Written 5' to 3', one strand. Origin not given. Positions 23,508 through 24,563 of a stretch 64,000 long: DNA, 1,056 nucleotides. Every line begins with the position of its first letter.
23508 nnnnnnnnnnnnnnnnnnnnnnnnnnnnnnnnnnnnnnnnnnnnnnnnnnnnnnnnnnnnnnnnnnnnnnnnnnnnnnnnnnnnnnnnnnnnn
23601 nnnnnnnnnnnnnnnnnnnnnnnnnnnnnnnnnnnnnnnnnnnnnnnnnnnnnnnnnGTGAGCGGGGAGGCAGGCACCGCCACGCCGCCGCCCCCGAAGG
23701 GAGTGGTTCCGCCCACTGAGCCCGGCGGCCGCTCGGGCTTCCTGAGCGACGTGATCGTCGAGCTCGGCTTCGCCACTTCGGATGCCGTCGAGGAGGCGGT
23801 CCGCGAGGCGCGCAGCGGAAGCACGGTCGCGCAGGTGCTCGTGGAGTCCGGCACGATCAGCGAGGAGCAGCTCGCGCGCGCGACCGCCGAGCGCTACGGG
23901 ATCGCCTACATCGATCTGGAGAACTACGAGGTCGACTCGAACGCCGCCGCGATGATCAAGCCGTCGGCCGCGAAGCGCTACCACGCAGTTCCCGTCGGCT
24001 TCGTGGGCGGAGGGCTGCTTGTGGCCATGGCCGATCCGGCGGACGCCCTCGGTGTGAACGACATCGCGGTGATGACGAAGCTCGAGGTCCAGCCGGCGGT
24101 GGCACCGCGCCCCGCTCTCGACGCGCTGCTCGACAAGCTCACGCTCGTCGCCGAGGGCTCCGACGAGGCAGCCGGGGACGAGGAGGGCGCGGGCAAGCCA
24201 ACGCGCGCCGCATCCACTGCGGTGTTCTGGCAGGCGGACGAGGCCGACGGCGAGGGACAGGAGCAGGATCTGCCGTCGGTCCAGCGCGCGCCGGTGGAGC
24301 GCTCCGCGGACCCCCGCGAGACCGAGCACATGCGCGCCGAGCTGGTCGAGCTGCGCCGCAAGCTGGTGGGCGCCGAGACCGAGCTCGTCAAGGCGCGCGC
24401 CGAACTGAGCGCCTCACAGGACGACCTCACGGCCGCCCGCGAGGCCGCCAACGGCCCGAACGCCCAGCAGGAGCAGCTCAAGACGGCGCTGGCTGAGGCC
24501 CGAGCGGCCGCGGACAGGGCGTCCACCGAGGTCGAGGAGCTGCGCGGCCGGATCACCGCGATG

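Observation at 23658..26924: Unusual architecture: T2SSE_N/MshEN-like domain fused to a roughly 900-aa Ala/Glu coiled coil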

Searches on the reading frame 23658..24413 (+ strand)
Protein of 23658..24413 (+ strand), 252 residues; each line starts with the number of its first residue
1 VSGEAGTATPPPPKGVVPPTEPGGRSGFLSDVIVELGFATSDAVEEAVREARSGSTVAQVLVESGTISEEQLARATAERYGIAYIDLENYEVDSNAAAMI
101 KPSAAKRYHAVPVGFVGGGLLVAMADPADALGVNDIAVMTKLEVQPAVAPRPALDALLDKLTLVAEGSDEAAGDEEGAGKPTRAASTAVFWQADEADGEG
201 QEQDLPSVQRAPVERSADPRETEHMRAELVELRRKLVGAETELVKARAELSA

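Call 6: find_homologous_proteins(query=window:23658-24413:+, max_evalue=0.001)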
Query seq(252 aa) (252 aa): 238 proteins with E <= 0.001 among 8000 candidates; the best 120 are listed.
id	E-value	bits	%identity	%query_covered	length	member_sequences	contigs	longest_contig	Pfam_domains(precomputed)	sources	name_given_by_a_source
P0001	9.1e-131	453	89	100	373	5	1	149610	PF05157.21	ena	-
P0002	2.4e-121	422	85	100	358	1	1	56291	PF05157.21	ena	-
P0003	3.3e-118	411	83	100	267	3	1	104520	PF05157.21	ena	-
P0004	1.7e-113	396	88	87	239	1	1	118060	PF05157.21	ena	-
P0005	1.3e-112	393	79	100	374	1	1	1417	PF05157.21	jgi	jgi:hypothetical protein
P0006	3.6e-107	375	77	100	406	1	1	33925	PF05157.21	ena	-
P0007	3.1e-106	372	89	83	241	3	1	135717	PF05157.21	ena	-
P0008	1.3e-96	341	83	84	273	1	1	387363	PF05157.21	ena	-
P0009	1.1e-91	325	95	65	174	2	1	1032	PF05157.21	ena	-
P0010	4.0e-89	316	69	100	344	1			PF05157.21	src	-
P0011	3.1e-87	310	88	71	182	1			PF05157.21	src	-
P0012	1.1e-85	305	71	95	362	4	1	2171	PF05157.21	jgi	-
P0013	3.9e-85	303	70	97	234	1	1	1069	PF05157.21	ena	-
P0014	1.2e-84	302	69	95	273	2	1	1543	PF05157.21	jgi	jgi:hypothetical protein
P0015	4.7e-84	300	97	61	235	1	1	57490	PF05157.21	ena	-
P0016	3.4e-81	290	75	77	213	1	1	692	PF05157.21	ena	-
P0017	3.1e-78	281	72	79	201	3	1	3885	PF05157.21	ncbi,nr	ncbi:MAG TPA: hypothetical protein VJT68_03475, partial [Thermoleophilaceae bacterium]|nr:hypothetic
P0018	3.9e-78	280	93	58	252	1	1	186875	PF05157.21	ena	-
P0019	6.9e-76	273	63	100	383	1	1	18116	PF05157.21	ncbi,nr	ncbi:MAG: type pilus assembly protein PilB, partial [Thermoleophilaceae bacterium]|nr:type pilus ass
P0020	9.5e-75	269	61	94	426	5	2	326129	PF05157.21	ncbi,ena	-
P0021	6.1e-74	267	78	66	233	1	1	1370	PF05157.21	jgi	jgi:type IV pilus assembly protein PilB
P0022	1.1e-73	266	75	72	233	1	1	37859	PF05157.21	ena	-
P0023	4.6e-73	264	81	62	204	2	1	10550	PF05157.21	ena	-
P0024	3.4e-71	258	59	98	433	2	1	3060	PF05157.21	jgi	jgi:Type II secretion system (T2SS), protein E, N-terminal domain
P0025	6.0e-71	257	69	77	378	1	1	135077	PF05157.21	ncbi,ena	-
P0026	8.7e-71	256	70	77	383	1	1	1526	PF05157.21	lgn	-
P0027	1.4e-70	256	84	56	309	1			PF05157.21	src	-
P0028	1.5e-70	256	58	93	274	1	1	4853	PF05157.21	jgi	jgi:hypothetical protein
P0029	1.9e-70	255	55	94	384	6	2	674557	PF05157.21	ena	-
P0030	2.3e-70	255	61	98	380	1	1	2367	PF05157.21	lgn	-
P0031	2.4e-70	255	61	98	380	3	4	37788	PF05157.21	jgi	-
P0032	3.1e-70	255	61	98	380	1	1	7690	PF05157.21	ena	-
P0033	3.1e-70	255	61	98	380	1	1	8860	PF05157.21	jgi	-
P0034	5.0e-70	254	61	93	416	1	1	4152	PF05157.21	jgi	jgi:Type II secretion system (T2SS), protein E, N-terminal domain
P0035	5.9e-70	254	54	95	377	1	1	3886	PF05157.21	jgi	jgi:hypothetical protein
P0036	9.3e-70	253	55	95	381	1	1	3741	PF05157.21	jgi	jgi:Type II secretion system (T2SS), protein E, N-terminal domain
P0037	1.2e-69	253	54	97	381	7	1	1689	PF05157.21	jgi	jgi:hypothetical protein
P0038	1.5e-69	252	56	96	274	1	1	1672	PF05157.21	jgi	jgi:Type II secretion system (T2SS), protein E, N-terminal domain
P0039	1.8e-69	252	55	95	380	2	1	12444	PF05157.21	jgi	jgi:hypothetical protein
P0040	3.0e-69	251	58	94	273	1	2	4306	PF05157.21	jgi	jgi:hypothetical protein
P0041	7.0e-69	250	84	58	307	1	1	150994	PF05157.21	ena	-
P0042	7.1e-69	250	81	60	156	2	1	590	PF05157.21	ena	-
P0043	9.2e-69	250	62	87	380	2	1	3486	PF05157.21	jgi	jgi:hypothetical protein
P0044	1.1e-68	249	57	94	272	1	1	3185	PF05157.21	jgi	jgi:hypothetical protein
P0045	1.4e-68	249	53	95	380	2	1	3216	PF05157.21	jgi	jgi:hypothetical protein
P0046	1.5e-68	249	53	94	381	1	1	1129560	PF05157.21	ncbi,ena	-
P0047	1.9e-68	249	53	94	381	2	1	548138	PF05157.21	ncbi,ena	-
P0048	2.5e-68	248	58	93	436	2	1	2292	PF05157.21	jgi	jgi:hypothetical protein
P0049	3.0e-68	248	68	77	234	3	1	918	PF05157.21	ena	-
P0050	5.3e-68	247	79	61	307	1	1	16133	PF05157.21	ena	-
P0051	1.3e-67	246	61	92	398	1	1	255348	PF05157.21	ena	-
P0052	1.4e-67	246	76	60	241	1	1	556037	PF05157.21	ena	-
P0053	2.9e-67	245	76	65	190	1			PF05157.21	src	-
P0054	3.1e-66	241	76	60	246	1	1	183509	PF05157.21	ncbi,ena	-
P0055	8.3e-66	240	63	77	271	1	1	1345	PF05157.21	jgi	jgi:Type II secretion system (T2SS), protein E, N-terminal domain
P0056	3.2e-65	238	83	55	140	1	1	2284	PF05157.21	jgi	jgi:type IV pilus assembly protein PilB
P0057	4.0e-64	235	55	96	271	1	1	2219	PF05157.21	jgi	jgi:hypothetical protein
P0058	4.0e-64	235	54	96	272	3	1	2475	PF05157.21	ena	-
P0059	4.6e-63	231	63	77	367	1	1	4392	PF05157.21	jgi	jgi:predicted nucleic acid-binding Zn-ribbon protein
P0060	7.1e-63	230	79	58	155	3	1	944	PF05157.21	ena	-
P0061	3.1e-61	225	59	86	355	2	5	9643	PF05157.21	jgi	jgi:Type II secretion system (T2SS), protein E, N-terminal domain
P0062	8.0e-61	224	75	55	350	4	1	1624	PF05157.21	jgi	jgi:Type II secretion system (T2SS), protein E, N-terminal domain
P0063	1.1e-60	223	77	59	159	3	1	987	PF05157.21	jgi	-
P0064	1.6e-60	223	62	77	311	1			PF05157.21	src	-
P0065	3.7e-60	222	56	95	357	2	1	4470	PF05157.21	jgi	jgi:hypothetical protein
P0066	5.1e-60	221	75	55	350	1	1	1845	PF05157.21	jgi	jgi:Type II secretion system (T2SS), protein E, N-terminal domain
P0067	1.0e-59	220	57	94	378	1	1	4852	PF05157.21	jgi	jgi:Type II secretion system (T2SS), protein E, N-terminal domain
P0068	2.3e-59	219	61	86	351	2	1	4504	PF05157.21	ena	-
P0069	2.6e-59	219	90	49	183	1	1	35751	PF05157.21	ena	-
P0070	2.7e-59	219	76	55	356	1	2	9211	PF05157.21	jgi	jgi:Type II secretion system (T2SS), protein E, N-terminal domain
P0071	4.6e-59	218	58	93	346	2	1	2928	PF05157.21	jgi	-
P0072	5.0e-59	218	73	63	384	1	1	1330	PF05157.21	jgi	jgi:Type II secretion system (T2SS), protein E, N-terminal domain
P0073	2.4e-58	216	68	67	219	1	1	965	PF05157.21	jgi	jgi:hypothetical protein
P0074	2.7e-58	215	56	91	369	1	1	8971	PF05157.21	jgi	jgi:Type II secretion system (T2SS), protein E, N-terminal domain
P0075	3.8e-58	215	56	88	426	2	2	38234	PF05157.21,PF00261.26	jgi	jgi:hypothetical protein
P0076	6.1e-58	214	74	55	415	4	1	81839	PF05157.21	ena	-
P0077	6.6e-58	214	70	65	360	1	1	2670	PF05157.21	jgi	jgi:Type II secretion system (T2SS), protein E, N-terminal domain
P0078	6.9e-58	214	75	55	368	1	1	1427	PF05157.21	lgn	-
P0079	7.5e-58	214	76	55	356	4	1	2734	PF05157.21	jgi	jgi:hypothetical protein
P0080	8.0e-58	214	74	55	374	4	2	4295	PF05157.21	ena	-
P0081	1.9e-57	213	73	55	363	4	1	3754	PF05157.21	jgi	jgi:hypothetical protein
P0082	2.2e-57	212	72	58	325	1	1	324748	PF05157.21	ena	-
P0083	4.3e-57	212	89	47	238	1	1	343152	PF05157.21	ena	-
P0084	4.6e-57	211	65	72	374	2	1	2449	PF05157.21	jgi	jgi:hypothetical protein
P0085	5.7e-57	211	74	55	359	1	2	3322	PF05157.21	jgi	jgi:Type II secretion system (T2SS), protein E, N-terminal domain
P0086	7.8e-57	211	71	60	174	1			PF05157.21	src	-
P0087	1.0e-56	210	74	58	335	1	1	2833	PF05157.21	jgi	jgi:Type II secretion system (T2SS), protein E, N-terminal domain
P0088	1.3e-56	210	75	53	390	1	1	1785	PF05157.21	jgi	jgi:type II secretion system (T2SS) protein E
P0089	1.5e-56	210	52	92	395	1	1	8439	PF05157.21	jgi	jgi:Type II secretion system (T2SS), protein E, N-terminal domain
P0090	4.3e-56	208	56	98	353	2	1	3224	PF05157.21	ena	-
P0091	5.0e-56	208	73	55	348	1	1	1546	PF05157.21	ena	-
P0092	7.0e-56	208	85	44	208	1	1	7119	PF05157.21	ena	-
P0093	7.9e-56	207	75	55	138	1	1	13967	PF05157.21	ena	-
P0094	1.4e-55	207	74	60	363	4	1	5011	PF05157.21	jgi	jgi:hypothetical protein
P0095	1.5e-55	206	70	65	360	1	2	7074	PF05157.21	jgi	jgi:Type II secretion system (T2SS), protein E, N-terminal domain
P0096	1.7e-55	206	71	60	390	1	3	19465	PF05157.21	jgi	jgi:hypothetical protein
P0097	2.7e-55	206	74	55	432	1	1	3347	PF05157.21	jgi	jgi:hypothetical protein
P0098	3.8e-55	205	68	58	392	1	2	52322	PF05157.21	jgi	jgi:hypothetical protein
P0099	2.3e-54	203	67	64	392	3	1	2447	PF05157.21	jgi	jgi:hypothetical protein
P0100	9.9e-54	201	70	60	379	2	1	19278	PF05157.21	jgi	-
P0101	1.6e-53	200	60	76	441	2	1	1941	PF05157.21,PF24161.2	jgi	jgi:hypothetical protein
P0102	2.8e-53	199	56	90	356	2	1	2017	PF05157.21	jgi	jgi:Type II secretion system (T2SS), protein E, N-terminal domain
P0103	3.1e-53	199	66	65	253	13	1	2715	PF05157.21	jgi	jgi:hypothetical protein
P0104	4.6e-53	198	66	60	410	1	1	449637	PF05157.21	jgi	jgi:type IV pilus assembly protein PilB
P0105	5.4e-53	198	65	62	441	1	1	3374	PF05157.21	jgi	jgi:uncharacterized coiled-coil DUF342 family protein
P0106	1.2e-52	197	53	96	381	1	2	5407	PF05157.21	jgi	jgi:Type II secretion system (T2SS), protein E, N-terminal domain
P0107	4.3e-52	195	52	95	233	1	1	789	PF05157.21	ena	-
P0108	4.6e-52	195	53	90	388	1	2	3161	PF05157.21,PF00261.26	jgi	jgi:hypothetical protein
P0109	9.5e-52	194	58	71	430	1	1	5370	PF05157.21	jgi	jgi:hypothetical protein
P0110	9.6e-52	194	67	53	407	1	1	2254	PF05157.21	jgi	jgi:hypothetical protein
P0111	1.1e-51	194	51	94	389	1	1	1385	PF05157.21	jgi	jgi:hypothetical protein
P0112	1.1e-51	194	52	92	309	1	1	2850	PF05157.21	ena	-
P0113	1.2e-51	194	68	60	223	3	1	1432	PF05157.21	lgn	-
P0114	1.8e-51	193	56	71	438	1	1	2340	PF05157.21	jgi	jgi:hypothetical protein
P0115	2.2e-51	193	68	60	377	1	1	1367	PF05157.21,PF28256.1,PF00261.26,PF24161.2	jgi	jgi:Type II secretion system (T2SS), protein E, N-terminal domain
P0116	3.1e-51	192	69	60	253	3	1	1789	PF05157.21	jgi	jgi:type II secretion system (T2SS) protein E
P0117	4.6e-51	192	62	57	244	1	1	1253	PF05157.21,PF26095.1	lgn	-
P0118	4.8e-51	192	71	55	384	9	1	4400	PF05157.21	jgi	jgi:hypothetical protein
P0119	2.1e-50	190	68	59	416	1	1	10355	PF05157.21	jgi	jgi:hypothetical protein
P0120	4.1e-50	189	68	62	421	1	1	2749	PF05157.21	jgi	jgi:Type II secretion system (T2SS), protein E, N-terminal domain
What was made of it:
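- Tried and rejected: The closest database proteins are only 240-410 aa (call 6), which made 1088 aa look like an outlier.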

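Call 9: find_encoding_contigs(protein=P0046, flank=8000, max_places=3)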
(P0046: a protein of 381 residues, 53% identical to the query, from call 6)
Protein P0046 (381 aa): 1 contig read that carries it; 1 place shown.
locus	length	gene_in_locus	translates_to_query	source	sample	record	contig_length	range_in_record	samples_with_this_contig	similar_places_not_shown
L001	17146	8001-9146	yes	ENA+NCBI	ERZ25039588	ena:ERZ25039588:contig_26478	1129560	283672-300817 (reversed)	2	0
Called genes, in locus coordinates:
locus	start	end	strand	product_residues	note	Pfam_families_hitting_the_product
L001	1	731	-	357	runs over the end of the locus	PF03033:Glyco_transf_28, PF04101:Glyco_tran_28_C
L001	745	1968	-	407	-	PF01098:FTSW_RODA_SPOVE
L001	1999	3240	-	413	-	PF21799:MurD-like_N (weak), PF08245:Mur_ligase_M, PF02875:Mur_ligase_C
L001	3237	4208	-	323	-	PF00953:Glycos_transf_4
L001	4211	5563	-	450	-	PF01225:Mur_ligase (faint), PF08245:Mur_ligase_M, PF02875:Mur_ligase_C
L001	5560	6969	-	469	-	PF01225:Mur_ligase, PF08245:Mur_ligase_M, PF02875:Mur_ligase_C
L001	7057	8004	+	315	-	PF00990:GGDEF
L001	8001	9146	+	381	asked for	PF05157:MshEN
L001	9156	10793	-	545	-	PF03717:PBP_dimer, PF00905:Transpeptidase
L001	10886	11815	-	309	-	-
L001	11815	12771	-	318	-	PF01795:Methyltransf_5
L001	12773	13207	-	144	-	PF02381:MraZ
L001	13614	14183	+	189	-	-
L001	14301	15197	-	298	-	PF00482:T2SSF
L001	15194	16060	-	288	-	PF00482:T2SSF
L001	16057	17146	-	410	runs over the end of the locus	PF00437:T2SSE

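Call 10: find_encoding_contigs(protein=P0104, flank=8000, max_places=3)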
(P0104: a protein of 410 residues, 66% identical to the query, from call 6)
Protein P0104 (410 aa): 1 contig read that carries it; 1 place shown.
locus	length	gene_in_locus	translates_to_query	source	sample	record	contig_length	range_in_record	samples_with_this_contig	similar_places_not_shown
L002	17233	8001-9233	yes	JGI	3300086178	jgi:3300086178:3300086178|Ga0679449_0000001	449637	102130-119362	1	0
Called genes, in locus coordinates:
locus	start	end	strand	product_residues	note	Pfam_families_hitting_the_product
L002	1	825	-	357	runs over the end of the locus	PF03033:Glyco_transf_28, PF13439:Glyco_transf_4 (weak), PF13579:Glyco_trans_4_4, PF04101:Glyco_tran_28_C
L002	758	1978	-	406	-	PF01098:FTSW_RODA_SPOVE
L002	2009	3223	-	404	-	PF21799:MurD-like_N (faint), PF08245:Mur_ligase_M, PF02875:Mur_ligase_C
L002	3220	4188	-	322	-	PF10555:MraY_sig1 (weak), PF00953:Glycos_transf_4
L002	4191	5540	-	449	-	PF01225:Mur_ligase (weak), PF08245:Mur_ligase_M, PF02875:Mur_ligase_C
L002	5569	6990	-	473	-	PF01225:Mur_ligase, PF08245:Mur_ligase_M, PF02875:Mur_ligase_C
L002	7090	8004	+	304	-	PF00990:GGDEF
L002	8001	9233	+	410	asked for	PF05157:MshEN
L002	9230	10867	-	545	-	PF03717:PBP_dimer, PF00905:Transpeptidase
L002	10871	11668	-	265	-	-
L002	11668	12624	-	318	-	PF01795:Methyltransf_5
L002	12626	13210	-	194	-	PF02381:MraZ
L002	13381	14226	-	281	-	PF00482:T2SSF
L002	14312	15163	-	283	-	PF00482:T2SSF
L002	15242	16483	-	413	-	PF00437:T2SSE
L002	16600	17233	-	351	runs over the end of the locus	PF00990:GGDEF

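Call 11: search_solved_structures(query=window:23658-24413:+, max_evalue=0.01, show_alignments=5)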
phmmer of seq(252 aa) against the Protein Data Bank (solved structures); distinct sequences matched with E-value up to 0.01: 18.
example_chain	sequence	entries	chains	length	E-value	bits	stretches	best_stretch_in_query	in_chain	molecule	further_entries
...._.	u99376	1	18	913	6.8e-44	153.5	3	26-168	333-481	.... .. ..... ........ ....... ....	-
6ejf_G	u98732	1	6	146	1.3e-16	64.3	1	28-158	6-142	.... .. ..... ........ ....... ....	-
6olj_C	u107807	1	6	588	2e-16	63.7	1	26-163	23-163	Type IV pilus biogenesis ATPase PilB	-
5tsg_B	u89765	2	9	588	2e-16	63.7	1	26-163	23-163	Type IV pilus biogenesis ATPase PilB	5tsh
5zfr_A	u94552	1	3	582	3.5e-15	59.6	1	28-161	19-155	Type IV pilus biogenesis ATPase PilB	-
3jc8_Ba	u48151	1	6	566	7.6e-13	52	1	26-160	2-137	Type IV-A pilus assembly ATPase PilB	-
8pe0_A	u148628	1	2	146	1.6e-12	50.9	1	23-130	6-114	c-di-GMP binding domain of the ATPase enzyme PilF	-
9gl5_A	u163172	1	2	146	1.7e-12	50.8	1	27-130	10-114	ATP-binding motif-containing protein pilF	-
9g1w_A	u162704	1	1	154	2.5e-12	50.3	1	31-153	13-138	Type IV pilus assembly ATPase PilB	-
8pfa_A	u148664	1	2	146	3.3e-12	49.9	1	27-130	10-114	c-di-GMP binding domain of the ATPase enzyme PilF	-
8pdk_A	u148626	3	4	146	3.3e-12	49.9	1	27-130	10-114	c-di-GMP binding domain of the ATPase enzyme PilF | ATP-binding motif-containing protein pilF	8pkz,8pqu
9glg_A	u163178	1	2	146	4.6e-12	49.4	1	27-130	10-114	ATP-binding motif-containing protein pilF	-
6ejf_J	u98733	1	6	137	5.3e-12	49.2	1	29-130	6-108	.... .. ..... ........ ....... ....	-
5htl_A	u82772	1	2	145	1.6e-10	44.4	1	29-132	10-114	MSHA biogenesis protein MshE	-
7lkm_A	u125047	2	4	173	2.3e-08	37.3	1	42-175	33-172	Pilus biogenesis protein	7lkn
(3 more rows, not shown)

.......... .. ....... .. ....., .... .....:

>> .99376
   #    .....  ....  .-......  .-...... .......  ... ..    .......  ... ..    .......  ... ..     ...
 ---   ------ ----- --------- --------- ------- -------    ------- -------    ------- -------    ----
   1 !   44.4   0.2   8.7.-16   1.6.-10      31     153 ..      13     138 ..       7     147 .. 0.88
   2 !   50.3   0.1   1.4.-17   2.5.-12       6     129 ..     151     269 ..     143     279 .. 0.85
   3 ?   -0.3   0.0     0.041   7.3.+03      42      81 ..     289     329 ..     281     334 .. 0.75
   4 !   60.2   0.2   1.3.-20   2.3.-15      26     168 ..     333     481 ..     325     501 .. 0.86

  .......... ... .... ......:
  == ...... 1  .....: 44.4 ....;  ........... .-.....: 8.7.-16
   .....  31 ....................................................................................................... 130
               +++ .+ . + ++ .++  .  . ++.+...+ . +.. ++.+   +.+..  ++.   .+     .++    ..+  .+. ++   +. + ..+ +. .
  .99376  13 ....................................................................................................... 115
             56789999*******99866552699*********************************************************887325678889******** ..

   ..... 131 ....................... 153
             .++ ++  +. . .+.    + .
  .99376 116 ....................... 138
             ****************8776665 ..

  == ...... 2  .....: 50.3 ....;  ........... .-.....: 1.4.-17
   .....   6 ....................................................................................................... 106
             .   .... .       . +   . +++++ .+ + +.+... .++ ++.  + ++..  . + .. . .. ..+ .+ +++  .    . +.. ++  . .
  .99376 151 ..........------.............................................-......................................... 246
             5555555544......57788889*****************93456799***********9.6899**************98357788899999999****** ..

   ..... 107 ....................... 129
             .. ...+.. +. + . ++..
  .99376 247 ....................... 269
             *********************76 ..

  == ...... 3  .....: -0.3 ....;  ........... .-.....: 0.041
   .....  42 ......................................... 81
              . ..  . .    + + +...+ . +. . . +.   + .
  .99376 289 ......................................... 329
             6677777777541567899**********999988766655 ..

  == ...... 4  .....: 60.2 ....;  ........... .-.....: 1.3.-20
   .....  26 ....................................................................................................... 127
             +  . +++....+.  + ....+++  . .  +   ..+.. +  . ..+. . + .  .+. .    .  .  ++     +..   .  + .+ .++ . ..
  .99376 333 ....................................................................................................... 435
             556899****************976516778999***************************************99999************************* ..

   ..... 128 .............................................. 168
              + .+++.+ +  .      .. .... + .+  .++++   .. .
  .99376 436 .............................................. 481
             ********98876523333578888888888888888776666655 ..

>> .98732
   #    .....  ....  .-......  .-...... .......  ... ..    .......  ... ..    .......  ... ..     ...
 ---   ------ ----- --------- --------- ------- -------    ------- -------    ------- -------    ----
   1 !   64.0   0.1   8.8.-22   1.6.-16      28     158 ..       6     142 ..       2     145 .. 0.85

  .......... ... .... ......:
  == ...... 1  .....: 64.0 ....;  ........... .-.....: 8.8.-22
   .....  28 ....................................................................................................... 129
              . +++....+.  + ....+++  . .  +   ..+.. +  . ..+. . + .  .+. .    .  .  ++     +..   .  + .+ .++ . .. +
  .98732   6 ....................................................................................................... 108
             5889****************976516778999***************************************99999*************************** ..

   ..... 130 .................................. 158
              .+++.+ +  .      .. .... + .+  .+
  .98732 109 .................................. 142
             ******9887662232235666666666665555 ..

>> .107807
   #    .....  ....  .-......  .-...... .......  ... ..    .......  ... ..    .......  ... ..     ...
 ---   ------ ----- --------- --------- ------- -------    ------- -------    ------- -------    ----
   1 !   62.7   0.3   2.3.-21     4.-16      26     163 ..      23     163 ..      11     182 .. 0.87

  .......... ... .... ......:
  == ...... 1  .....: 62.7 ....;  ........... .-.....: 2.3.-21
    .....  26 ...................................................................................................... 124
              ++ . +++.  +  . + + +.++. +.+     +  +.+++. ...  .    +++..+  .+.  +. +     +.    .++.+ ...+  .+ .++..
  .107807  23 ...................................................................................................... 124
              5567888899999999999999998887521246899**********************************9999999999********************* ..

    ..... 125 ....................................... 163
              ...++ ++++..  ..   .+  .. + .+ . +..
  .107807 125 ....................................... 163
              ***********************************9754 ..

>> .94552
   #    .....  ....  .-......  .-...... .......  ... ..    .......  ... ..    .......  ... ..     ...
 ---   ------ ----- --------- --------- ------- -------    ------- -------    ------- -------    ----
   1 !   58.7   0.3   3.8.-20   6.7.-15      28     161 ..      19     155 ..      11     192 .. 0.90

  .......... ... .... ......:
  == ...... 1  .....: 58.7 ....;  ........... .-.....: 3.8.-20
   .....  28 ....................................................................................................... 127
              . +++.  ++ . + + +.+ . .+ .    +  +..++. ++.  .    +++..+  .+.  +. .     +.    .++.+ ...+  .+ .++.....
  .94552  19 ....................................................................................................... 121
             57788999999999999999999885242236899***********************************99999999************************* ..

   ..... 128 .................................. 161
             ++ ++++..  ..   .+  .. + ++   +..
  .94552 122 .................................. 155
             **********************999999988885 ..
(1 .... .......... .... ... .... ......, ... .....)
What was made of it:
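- Checked: phmmer against PDB: PilF E=6.8e-44, Geobacter PilB 2e-16, MshE 5htl 1.6e-10, all over residues ~26-165 (call 11).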
